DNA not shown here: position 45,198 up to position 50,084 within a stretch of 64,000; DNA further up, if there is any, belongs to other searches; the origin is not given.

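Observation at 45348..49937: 1529-aa single-chain fusion of a double activase with an HAD/BCR-type enzyme (PlsA/PlsR- or Ger-like ether-lipid candidate)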

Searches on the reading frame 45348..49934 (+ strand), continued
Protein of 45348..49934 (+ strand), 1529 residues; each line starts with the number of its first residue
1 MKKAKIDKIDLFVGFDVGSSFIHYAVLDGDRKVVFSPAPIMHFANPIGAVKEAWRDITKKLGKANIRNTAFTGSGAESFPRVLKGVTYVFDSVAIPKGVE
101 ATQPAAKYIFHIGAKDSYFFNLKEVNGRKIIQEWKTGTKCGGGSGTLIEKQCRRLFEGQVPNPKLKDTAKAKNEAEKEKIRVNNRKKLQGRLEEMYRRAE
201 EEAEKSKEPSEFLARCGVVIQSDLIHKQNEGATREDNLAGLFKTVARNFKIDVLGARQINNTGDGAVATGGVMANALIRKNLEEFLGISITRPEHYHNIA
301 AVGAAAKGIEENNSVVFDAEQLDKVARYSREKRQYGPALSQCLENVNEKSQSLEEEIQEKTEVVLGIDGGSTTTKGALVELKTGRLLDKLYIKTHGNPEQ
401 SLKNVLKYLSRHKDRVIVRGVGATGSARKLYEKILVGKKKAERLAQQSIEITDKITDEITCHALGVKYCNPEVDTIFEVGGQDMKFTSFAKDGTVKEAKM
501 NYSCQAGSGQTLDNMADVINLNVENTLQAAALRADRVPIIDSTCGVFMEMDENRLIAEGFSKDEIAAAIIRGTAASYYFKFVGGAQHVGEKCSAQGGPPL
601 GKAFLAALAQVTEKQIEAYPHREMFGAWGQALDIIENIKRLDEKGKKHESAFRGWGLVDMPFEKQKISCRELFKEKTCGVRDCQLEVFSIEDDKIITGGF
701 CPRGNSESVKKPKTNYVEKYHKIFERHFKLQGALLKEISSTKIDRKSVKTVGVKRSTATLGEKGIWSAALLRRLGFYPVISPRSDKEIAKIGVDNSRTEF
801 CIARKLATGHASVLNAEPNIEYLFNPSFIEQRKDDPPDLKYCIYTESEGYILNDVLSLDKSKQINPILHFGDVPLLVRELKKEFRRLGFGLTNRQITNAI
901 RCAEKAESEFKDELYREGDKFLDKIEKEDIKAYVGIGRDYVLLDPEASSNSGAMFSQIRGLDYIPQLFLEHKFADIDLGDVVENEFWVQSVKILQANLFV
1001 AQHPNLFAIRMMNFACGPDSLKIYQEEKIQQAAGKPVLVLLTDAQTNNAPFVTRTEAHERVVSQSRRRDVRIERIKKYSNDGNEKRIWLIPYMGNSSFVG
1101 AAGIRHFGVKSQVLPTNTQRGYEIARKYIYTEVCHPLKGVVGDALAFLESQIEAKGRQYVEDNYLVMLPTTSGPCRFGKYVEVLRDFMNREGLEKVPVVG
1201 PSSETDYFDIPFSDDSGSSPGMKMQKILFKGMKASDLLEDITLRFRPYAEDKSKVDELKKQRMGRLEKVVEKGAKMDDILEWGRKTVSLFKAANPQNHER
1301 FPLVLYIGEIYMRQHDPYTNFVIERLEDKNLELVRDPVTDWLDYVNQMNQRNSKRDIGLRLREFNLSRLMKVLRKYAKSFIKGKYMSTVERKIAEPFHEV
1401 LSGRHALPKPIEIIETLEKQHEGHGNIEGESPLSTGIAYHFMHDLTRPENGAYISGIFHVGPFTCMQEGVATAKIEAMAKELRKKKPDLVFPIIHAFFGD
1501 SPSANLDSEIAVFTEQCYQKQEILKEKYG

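Call 63: find_homologous_proteins(query=L082:5995-10461:+, max_evalue=1e-10)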
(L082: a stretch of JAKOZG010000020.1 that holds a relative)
Query L082:5995-10461:+ (1489 aa): 1216 proteins with E <= 1e-10 among 8000 candidates; the best 120 are listed.
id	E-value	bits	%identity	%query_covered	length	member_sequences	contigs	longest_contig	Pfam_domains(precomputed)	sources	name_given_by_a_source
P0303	0.0e+0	3439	100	100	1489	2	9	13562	PF01869.27,PF09989.16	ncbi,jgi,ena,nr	ncbi:MAG TPA: acyl-CoA dehydratase activase-related protein [Defluviitoga sp.]|nr:acyl-CoA dehydrata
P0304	0.0e+0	3088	89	100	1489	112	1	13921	PF01869.27,PF09989.16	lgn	-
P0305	0.0e+0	3080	88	100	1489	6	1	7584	PF01869.27,PF09989.16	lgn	-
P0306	0.0e+0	2690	76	100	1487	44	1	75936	PF01869.27,PF09989.16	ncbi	ncbi:acyl-CoA dehydratase activase-related protein [Petrotoga sp. DB-2]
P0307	0.0e+0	2676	76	100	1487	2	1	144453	PF01869.27,PF09989.16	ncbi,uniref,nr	ncbi:acyl-CoA dehydratase activase-related protein [Petrotoga sp. 9PWA.NaAc.5.4]|uniref:acyl-CoA deh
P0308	0.0e+0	2447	68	100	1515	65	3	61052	PF01869.27,PF09989.16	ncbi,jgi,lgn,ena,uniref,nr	ncbi:MAG TPA: 2-hydroxyacyl-CoA dehydratase [Acetomicrobium flavidum]|uniref:acyl-CoA dehydratase ac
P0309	0.0e+0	2438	69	100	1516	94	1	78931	PF01869.27,PF09989.16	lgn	-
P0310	0.0e+0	2433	68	100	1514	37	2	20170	PF01869.27,PF09989.16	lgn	-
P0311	0.0e+0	2124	61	100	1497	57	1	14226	PF01869.27,PF09989.16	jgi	-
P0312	0.0e+0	1945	56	100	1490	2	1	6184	PF01869.27,PF09989.16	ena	-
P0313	0.0e+0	1730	52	100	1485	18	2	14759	PF01869.27,PF09989.16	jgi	-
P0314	0.0e+0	1711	51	99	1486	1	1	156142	PF01869.27,PF09989.16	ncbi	-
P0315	0.0e+0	1710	51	99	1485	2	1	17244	PF01869.27,PF09989.16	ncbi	-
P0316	0.0e+0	1703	51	99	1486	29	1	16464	PF01869.27,PF09989.16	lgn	-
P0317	0.0e+0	1701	52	99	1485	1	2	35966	PF01869.27,PF09989.16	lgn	-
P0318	0.0e+0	1701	51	99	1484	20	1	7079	PF01869.27,PF09989.16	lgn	-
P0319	0.0e+0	1621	50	100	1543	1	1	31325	PF01869.27,PF09989.16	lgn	-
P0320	0.0e+0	1609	49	100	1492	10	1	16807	PF01869.27,PF09989.16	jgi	-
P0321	0.0e+0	1596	49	100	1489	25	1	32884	PF01869.27,PF09989.16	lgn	-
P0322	0.0e+0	1594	49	100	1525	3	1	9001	PF01869.27,PF09989.16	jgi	jgi:activator of 2-hydroxyglutaryl-CoA dehydratase/predicted nucleotide-binding protein (sugar kinas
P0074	0.0e+0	1588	49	100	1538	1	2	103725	PF01869.27,PF09989.16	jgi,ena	-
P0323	0.0e+0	1586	49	100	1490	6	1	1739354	PF01869.27,PF09989.16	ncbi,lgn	-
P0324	0.0e+0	1583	48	100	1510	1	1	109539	PF01869.27,PF09989.16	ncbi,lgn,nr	ncbi:MAG: acyl-CoA dehydratase activase-related protein [Synergistales bacterium]|nr:acyl-CoA dehydr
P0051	0.0e+0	1581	49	100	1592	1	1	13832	PF01869.27,PF09989.16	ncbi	-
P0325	0.0e+0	1581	49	100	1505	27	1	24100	PF01869.27,PF09989.16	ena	-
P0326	0.0e+0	1578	49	100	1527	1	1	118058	PF01869.27,PF09989.16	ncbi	-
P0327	0.0e+0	1577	49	100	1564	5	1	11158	PF01869.27,PF09989.16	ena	-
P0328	0.0e+0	1577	48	99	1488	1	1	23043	PF01869.27,PF09989.16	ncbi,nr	ncbi:MAG: acyl-CoA dehydratase activase-related protein [Thermovirgaceae bacterium]|nr:acyl-CoA dehy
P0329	0.0e+0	1576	49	100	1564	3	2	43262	PF01869.27,PF09989.16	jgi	-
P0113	0.0e+0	1576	48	100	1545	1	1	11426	PF01869.27,PF09989.16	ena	-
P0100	0.0e+0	1575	48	100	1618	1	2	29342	PF01869.27,PF09989.16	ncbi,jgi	-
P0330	0.0e+0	1575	49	100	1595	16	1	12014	PF01869.27,PF09989.16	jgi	-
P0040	0.0e+0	1574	48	100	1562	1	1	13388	PF01869.27,PF09989.16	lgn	-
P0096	0.0e+0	1574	49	100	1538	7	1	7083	PF01869.27,PF09989.16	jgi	-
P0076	0.0e+0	1573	48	100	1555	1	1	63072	PF01869.27,PF09989.16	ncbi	-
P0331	0.0e+0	1572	48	99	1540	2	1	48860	PF01869.27,PF09989.16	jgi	jgi:predicted CoA-substrate-specific enzyme activase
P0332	0.0e+0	1571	49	100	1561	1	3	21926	PF01869.27,PF09989.16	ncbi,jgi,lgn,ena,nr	ncbi:MAG TPA: acyl-CoA dehydratase activase-related protein [Sedimentisphaerales bacterium]|nr:acyl-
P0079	0.0e+0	1571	48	100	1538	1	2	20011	PF01869.27,PF09989.16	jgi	-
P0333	0.0e+0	1571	48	100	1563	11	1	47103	PF01869.27,PF09989.16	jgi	jgi:activator of 2-hydroxyglutaryl-CoA dehydratase/predicted nucleotide-binding protein (sugar kinas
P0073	0.0e+0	1571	48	100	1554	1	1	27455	PF01869.27,PF09989.16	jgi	-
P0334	0.0e+0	1571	48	100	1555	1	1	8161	PF01869.27,PF09989.16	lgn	-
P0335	0.0e+0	1570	48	100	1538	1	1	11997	PF01869.27,PF09989.16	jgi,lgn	-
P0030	0.0e+0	1570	48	100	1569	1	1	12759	PF01869.27,PF09989.16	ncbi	-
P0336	0.0e+0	1569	49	100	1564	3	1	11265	PF01869.27,PF09989.16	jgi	jgi:activator of 2-hydroxyglutaryl-CoA dehydratase/predicted nucleotide-binding protein (sugar kinas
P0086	0.0e+0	1569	49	100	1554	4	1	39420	PF01869.27,PF09989.16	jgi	-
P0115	0.0e+0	1569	49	100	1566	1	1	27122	PF01869.27,PF09989.16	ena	-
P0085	0.0e+0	1568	48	100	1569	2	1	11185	PF01869.27,PF09989.16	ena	-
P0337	0.0e+0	1568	48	100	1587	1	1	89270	PF01869.27,PF09989.16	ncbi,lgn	-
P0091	0.0e+0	1568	48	100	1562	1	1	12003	PF01869.27,PF09989.16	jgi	-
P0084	0.0e+0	1566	48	100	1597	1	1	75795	PF01869.27,PF09989.16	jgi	-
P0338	0.0e+0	1566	48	100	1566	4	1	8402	PF01869.27,PF09989.16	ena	-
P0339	0.0e+0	1566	49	100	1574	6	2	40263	PF01869.27,PF09989.16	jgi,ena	-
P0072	0.0e+0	1566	48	100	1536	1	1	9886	PF01869.27,PF09989.16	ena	-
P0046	0.0e+0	1565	49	100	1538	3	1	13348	PF01869.27,PF09989.16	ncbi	-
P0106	0.0e+0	1565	48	100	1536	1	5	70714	PF01869.27,PF02782.23,PF09989.16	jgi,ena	-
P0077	0.0e+0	1565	48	100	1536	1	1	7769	PF01869.27,PF09989.16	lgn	-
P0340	0.0e+0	1564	49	100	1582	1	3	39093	PF01869.27,PF09989.16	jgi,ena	-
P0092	0.0e+0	1563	48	100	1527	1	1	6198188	PF01869.27,PF09989.16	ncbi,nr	ncbi:MAG: hypothetical protein JSU70_21925 [Phycisphaerales bacterium]|nr:MAG: hypothetical protein 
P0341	0.0e+0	1563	48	100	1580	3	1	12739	PF01869.27,PF09989.16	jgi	-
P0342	0.0e+0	1562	49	97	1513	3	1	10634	PF01869.27,PF09989.16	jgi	jgi:activator of 2-hydroxyglutaryl-CoA dehydratase/predicted nucleotide-binding protein (sugar kinas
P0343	0.0e+0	1561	48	100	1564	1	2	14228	PF01869.27,PF09989.16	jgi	-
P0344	0.0e+0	1560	49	100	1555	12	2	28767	PF01869.27,PF09989.16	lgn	-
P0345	0.0e+0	1560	48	100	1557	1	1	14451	PF01869.27,PF02782.23,PF09989.16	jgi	jgi:activator of 2-hydroxyglutaryl-CoA dehydratase/predicted nucleotide-binding protein (sugar kinas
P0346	0.0e+0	1560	48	100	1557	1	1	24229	PF01869.27,PF09989.16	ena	-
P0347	0.0e+0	1559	47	100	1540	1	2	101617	PF01869.27,PF09989.16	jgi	-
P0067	0.0e+0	1559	48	100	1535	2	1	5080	PF01869.27,PF09989.16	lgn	-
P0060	0.0e+0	1559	48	100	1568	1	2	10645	PF01869.27,PF09989.16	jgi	jgi:activator of 2-hydroxyglutaryl-CoA dehydratase/predicted nucleotide-binding protein (sugar kinas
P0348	0.0e+0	1559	47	100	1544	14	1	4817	PF01869.27,PF02782.23,PF09989.16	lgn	-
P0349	0.0e+0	1558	49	100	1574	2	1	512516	PF01869.27,PF09989.16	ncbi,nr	ncbi:MAG: CoA activase [Planctomycetes bacterium]|nr:CoA activase [Planctomycetota bacterium]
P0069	0.0e+0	1558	48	100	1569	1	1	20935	PF01869.27,PF09989.16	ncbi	-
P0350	0.0e+0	1558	48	100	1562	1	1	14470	PF01869.27,PF01548.24,PF09989.16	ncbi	-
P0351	0.0e+0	1558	49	100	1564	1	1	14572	PF01869.27,PF09989.16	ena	-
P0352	0.0e+0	1558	48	100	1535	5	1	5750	PF01869.27,PF09989.16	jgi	-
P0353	0.0e+0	1558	48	100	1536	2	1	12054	PF01869.27,PF09989.16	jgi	-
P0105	0.0e+0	1557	49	100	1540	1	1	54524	PF01869.27,PF09989.16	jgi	jgi:activator of 2-hydroxyglutaryl-CoA dehydratase/predicted nucleotide-binding protein (sugar kinas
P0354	0.0e+0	1556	47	100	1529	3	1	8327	PF01869.27,PF09989.16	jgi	-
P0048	0.0e+0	1556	48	100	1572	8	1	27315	PF01869.27,PF09989.16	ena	-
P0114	0.0e+0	1556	48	100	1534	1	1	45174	PF01869.27,PF09989.16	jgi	-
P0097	0.0e+0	1555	48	100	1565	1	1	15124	PF01869.27,PF09989.16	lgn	-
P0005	0.0e+0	1555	48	100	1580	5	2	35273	PF01869.27,PF09989.16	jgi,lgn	jgi:activator of 2-hydroxyglutaryl-CoA dehydratase/predicted nucleotide-binding protein (sugar kinas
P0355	0.0e+0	1555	48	100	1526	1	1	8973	PF01869.27,PF09989.16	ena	-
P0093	0.0e+0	1555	48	100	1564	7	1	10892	PF01869.27,PF09989.16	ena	-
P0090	0.0e+0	1555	48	100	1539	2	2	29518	PF01869.27,PF09989.16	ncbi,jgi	ncbi:MAG: acyl-CoA dehydratase activase-related protein [Planctomycetota bacterium]|jgi:activator of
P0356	0.0e+0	1554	49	100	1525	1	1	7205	PF01869.27,PF09989.16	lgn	-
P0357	0.0e+0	1554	49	100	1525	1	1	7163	PF01869.27,PF09989.16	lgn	-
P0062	0.0e+0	1554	48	100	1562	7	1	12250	PF01869.27,PF09989.16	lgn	-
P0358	0.0e+0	1553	48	100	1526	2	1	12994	PF01869.27,PF09989.16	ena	-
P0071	0.0e+0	1553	48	100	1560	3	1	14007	PF01869.27,PF09989.16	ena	-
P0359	0.0e+0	1553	48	100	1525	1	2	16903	PF01869.27,PF09989.16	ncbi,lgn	-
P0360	0.0e+0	1553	49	100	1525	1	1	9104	PF01869.27,PF09989.16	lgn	-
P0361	0.0e+0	1553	48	100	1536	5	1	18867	PF01869.27,PF09989.16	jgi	-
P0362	0.0e+0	1553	48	99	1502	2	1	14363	PF01869.27,PF09989.16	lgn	-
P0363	0.0e+0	1553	48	100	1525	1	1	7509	PF01869.27,PF09989.16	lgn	-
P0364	0.0e+0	1553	49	100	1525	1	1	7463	PF01869.27,PF09989.16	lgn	-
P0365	0.0e+0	1552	48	100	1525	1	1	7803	PF01869.27,PF09989.16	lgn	-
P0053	0.0e+0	1552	48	100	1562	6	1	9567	PF01869.27,PF09989.16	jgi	jgi:activator of 2-hydroxyglutaryl-CoA dehydratase/predicted nucleotide-binding protein (sugar kinas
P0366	0.0e+0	1552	48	100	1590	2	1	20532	PF01869.27,PF09989.16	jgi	-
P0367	0.0e+0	1552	48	100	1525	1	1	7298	PF01869.27,PF09989.16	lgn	-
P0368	0.0e+0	1552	48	100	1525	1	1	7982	PF01869.27,PF09989.16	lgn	-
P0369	0.0e+0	1552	48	100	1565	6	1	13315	PF01869.27,PF09989.16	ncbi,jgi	-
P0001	0.0e+0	1552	48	100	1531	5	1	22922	PF01869.27,PF09989.16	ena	-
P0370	0.0e+0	1552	48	100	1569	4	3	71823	PF01869.27,PF09989.16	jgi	jgi:activator of 2-hydroxyglutaryl-CoA dehydratase/predicted nucleotide-binding protein (sugar kinas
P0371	0.0e+0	1552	48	100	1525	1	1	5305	PF01869.27,PF09989.16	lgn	-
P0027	0.0e+0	1552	48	100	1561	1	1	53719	PF01869.27,PF09989.16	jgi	-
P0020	0.0e+0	1552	48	100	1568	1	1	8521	PF01869.27,PF09989.16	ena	-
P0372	0.0e+0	1552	48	100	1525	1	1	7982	PF01869.27,PF09989.16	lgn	-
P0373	0.0e+0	1552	48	100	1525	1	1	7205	PF01869.27,PF09989.16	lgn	-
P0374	0.0e+0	1551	48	100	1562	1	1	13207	PF01869.27,PF09989.16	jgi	-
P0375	0.0e+0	1551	48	100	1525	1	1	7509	PF01869.27,PF09989.16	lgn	-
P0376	0.0e+0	1551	48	100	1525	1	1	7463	PF01869.27,PF09989.16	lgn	-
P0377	0.0e+0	1551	49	100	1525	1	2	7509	PF01869.27,PF09989.16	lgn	-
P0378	0.0e+0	1551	48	100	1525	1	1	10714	PF01869.27,PF09989.16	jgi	-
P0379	0.0e+0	1551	48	100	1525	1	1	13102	PF01869.27,PF09989.16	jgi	-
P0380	0.0e+0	1551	48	100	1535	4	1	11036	PF01869.27,PF09989.16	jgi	-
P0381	0.0e+0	1551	47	100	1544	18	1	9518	PF01869.27,PF09989.16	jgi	-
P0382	0.0e+0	1551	48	100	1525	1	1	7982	PF01869.27,PF09989.16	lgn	-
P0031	0.0e+0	1551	48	100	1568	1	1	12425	PF01869.27,PF09989.16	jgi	-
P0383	0.0e+0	1551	48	100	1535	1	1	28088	PF01869.27,PF09989.16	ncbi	-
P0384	0.0e+0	1550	48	100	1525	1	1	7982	PF01869.27,PF09989.16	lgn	-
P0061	0.0e+0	1550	47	100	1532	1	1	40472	PF01869.27,PF09989.16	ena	-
